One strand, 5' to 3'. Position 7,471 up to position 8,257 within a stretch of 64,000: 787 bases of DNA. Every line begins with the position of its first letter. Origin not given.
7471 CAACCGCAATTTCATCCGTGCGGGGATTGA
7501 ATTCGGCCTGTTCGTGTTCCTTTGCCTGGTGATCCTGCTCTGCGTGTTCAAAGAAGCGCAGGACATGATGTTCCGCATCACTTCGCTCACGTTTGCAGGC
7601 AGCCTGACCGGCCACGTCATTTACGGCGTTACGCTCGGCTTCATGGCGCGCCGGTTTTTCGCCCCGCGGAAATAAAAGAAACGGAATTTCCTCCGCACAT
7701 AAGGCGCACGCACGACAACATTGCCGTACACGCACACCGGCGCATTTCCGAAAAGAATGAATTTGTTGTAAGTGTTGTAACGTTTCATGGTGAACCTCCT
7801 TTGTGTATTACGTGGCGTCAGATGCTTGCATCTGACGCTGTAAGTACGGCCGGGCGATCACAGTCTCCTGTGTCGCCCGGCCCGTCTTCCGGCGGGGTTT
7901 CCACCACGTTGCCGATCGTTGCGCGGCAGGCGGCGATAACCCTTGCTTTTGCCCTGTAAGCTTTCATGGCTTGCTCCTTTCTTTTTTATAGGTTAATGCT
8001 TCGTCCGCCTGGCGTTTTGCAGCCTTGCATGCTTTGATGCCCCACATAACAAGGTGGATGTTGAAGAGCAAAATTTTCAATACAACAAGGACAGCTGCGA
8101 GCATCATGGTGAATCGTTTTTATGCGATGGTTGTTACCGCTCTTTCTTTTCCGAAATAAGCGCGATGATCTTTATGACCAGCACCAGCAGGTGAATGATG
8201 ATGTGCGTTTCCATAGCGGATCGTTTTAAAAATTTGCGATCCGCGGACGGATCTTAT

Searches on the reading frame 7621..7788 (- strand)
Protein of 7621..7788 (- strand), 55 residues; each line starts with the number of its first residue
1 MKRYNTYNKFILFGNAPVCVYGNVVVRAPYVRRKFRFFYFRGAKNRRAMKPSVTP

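Call 24: find_homologous_proteins(query=window:7621-7788:-, max_evalue=0.01)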
Query window:7621-7788:- (55 aa): 1 proteins with E <= 0.01 among 1 candidates.
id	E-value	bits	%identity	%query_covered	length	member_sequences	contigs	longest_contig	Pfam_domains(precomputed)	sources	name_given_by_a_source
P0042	1.2e-27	112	96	100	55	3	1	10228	-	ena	-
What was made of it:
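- Tried and rejected: Homologues of SpB from a single sequence: only the protein itself (call 24).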

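Call 27: find_related_loci(query=A2, collection=metagenome_contigs, flank=3000)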
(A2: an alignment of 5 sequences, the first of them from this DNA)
Query A2 (55 aa) in metagenome_contigs; peptide patterns used: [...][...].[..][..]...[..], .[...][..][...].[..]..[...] (x = any residue, [..] = any of these).
522 stretches matched a pattern; 1 encode a relative of the query (tblastn E <= 1e-3); 1 distinct loci.
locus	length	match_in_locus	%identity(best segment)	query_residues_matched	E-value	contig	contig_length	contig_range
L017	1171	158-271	42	1-38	1e-8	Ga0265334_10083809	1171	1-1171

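Call 53: search_protein_families(library=ncbifam, proteins=[window:7621-7788:-], max_evalue=1)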
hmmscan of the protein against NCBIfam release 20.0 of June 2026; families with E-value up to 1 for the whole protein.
window:7621-7788:- (55 aa): 0 families

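Call 54: search_protein_families(library=pfam, proteins=[window:7621-7788:-], max_evalue=1)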
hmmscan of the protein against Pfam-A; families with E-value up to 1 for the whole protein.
window:7621-7788:- (55 aa): 0 families

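Call 64: find_homologous_proteins(query=A4, max_evalue=0.01)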
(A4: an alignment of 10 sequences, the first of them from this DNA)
Query A4 (10 sequences) (55 aa, profile of the alignment): 14 proteins with E <= 0.01 among 59 candidates.
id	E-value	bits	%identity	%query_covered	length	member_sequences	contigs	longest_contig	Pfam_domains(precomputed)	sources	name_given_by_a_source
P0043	5.8e-23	99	42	69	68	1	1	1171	-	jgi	-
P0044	1.3e-22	97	63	49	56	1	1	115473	-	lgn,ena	-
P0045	3.3e-22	96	50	69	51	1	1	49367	-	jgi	jgi:hypothetical protein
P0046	2.3e-21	93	66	58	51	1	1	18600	-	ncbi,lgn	-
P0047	2.6e-21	93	67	49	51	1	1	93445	-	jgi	jgi:hypothetical protein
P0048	4.7e-21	92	50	69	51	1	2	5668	-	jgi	jgi:hypothetical protein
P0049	3.0e-20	90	55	69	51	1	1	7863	-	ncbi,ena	-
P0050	4.6e-20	89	59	49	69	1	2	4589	-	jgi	jgi:hypothetical protein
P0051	1.3e-19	88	59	49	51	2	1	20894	-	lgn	-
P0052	5.2e-19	86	59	49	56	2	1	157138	-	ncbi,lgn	ncbi:MAG: hypothetical protein ABIQ40_16655 [Bacteroidia bacterium]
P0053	1.3e-18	85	45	69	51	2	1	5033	-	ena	-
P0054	3.6e-18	83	58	47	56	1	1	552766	-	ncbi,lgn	-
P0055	7.5e-17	79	58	69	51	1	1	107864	-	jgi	jgi:hypothetical protein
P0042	2.5e-13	68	96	100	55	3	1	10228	-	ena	-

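Call 65: find_encoding_contigs(protein=P0046, flank=3500, max_places=1)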
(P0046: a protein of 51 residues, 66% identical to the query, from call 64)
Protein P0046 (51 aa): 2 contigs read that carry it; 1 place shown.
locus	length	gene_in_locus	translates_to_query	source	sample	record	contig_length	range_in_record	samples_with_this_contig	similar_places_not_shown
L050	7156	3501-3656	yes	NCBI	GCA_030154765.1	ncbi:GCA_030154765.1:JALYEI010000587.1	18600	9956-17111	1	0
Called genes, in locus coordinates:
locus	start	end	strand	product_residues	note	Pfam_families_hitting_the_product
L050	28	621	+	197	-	-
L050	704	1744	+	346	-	PF25302:NADase_transloc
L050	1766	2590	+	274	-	PF14237:GYF_2, PF03544:TonB_C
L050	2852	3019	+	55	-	-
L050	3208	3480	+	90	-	-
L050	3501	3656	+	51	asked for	-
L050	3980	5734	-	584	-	-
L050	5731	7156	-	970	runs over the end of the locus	?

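Call 66: find_encoding_contigs(protein=P0051, flank=3500, max_places=1)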
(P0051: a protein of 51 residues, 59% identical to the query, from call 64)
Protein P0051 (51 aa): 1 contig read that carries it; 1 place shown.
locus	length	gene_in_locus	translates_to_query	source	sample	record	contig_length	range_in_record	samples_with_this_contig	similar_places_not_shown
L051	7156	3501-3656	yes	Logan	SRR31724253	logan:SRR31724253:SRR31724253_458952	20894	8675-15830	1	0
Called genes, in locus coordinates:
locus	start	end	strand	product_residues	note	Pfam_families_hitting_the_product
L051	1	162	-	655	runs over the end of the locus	PF13086:AAA_11, PF13604:AAA_30, PF00270:DEAD (faint), PF01443:Viral_helicase1 (faint), PF13245:AAA_19, PF13087:AAA_12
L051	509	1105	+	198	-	-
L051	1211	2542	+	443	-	PF03544:TonB_C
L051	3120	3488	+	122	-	-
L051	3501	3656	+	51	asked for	-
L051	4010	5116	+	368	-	PF14607:GxDLY, PF13472:Lipase_GDSL_2, PF14606:Lipase_GDSL_3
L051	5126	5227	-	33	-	-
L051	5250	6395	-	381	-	PF18962:Por_Secre_tail (weak)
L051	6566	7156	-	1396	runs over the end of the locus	PF05048:NosD, PF18962:Por_Secre_tail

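Call 67: find_encoding_contigs(protein=P0053, flank=3500, max_places=1)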
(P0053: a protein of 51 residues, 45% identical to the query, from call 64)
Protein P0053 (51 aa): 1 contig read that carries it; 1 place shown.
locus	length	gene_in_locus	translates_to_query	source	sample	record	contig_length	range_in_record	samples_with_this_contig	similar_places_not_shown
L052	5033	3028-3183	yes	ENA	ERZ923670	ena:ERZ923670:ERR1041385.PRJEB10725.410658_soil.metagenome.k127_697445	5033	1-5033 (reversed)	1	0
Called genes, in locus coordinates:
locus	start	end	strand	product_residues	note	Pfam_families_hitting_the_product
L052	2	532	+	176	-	?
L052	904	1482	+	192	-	-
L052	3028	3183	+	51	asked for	-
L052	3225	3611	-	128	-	-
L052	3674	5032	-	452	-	?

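Call 82: search_protein_families(library=padloc, proteins=[window:7621-7788:-], max_evalue=0.1)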
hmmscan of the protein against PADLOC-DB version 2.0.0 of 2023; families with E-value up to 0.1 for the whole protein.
window:7621-7788:- (55 aa): 0 families

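Call 83: search_protein_families(library=phrogs, proteins=[window:7621-7788:-], max_evalue=0.1)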
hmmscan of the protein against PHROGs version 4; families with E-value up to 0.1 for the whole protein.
window:7621-7788:- (55 aa): 0 families
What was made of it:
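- On Antibiotic- or translation-stress-sensing uORF leaders (toiL, vmlR, ermC type): SpA, SpB and the hydrophobic micro-ORFs match nothing in Pfam, NCBIfam, PADLOC or PHROGs (calls 53, 54, 82, 83).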

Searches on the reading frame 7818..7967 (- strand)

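Call 53: search_protein_families(library=ncbifam, proteins=[window:7818-7967:-], max_evalue=1)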
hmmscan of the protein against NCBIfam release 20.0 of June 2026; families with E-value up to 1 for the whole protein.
window:7818-7967:- (49 aa): 0 families

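Call 54: search_protein_families(library=pfam, proteins=[window:7818-7967:-], max_evalue=1)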
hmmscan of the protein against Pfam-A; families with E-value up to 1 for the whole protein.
window:7818-7967:- (49 aa): 1 family
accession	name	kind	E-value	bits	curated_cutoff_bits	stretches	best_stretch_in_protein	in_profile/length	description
PF23351.1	BBS2_CtH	-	0.025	14.7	27.2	1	5-16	1-12/27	BBS2 C-terminal helix bundle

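Call 82: search_protein_families(library=padloc, proteins=[window:7818-7967:-], max_evalue=0.1)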
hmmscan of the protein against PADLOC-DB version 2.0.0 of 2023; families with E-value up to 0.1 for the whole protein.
window:7818-7967:- (49 aa): 0 families

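Call 83: search_protein_families(library=phrogs, proteins=[window:7818-7967:-], max_evalue=0.1)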
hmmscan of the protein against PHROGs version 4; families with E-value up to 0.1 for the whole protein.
window:7818-7967:- (49 aa): 0 families

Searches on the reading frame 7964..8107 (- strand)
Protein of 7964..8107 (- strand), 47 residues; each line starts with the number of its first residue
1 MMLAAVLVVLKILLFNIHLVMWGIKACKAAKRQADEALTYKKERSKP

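Call 9: search_protein_families(library=pfam, proteins=[window:7964-8107:-], max_evalue=0.01)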
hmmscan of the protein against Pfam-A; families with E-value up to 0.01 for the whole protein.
window:7964-8107:- (47 aa): 0 families

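Call 53: search_protein_families(library=ncbifam, proteins=[window:7964-8107:-], max_evalue=1)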
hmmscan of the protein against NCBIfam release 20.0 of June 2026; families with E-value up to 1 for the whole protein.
window:7964-8107:- (47 aa): 1 family
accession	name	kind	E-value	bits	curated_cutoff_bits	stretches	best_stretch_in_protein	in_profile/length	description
NF046005.2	near_gluc_PtsG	equivalog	0.018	15.3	45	1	4-42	4-45/85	MPN207a family PTS transporter accessory protein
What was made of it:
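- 7964..8107 (-): Hydrophobic small ORF SpH3 (47 aa). It has no family match (calls 9, 53).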

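Call 82: search_protein_families(library=padloc, proteins=[window:7964-8107:-], max_evalue=0.1)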
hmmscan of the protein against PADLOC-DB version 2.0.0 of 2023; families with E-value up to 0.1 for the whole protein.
window:7964-8107:- (47 aa): 0 families

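Call 83: search_protein_families(library=phrogs, proteins=[window:7964-8107:-], max_evalue=0.1)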
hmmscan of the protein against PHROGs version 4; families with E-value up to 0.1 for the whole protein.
window:7964-8107:- (47 aa): 0 families
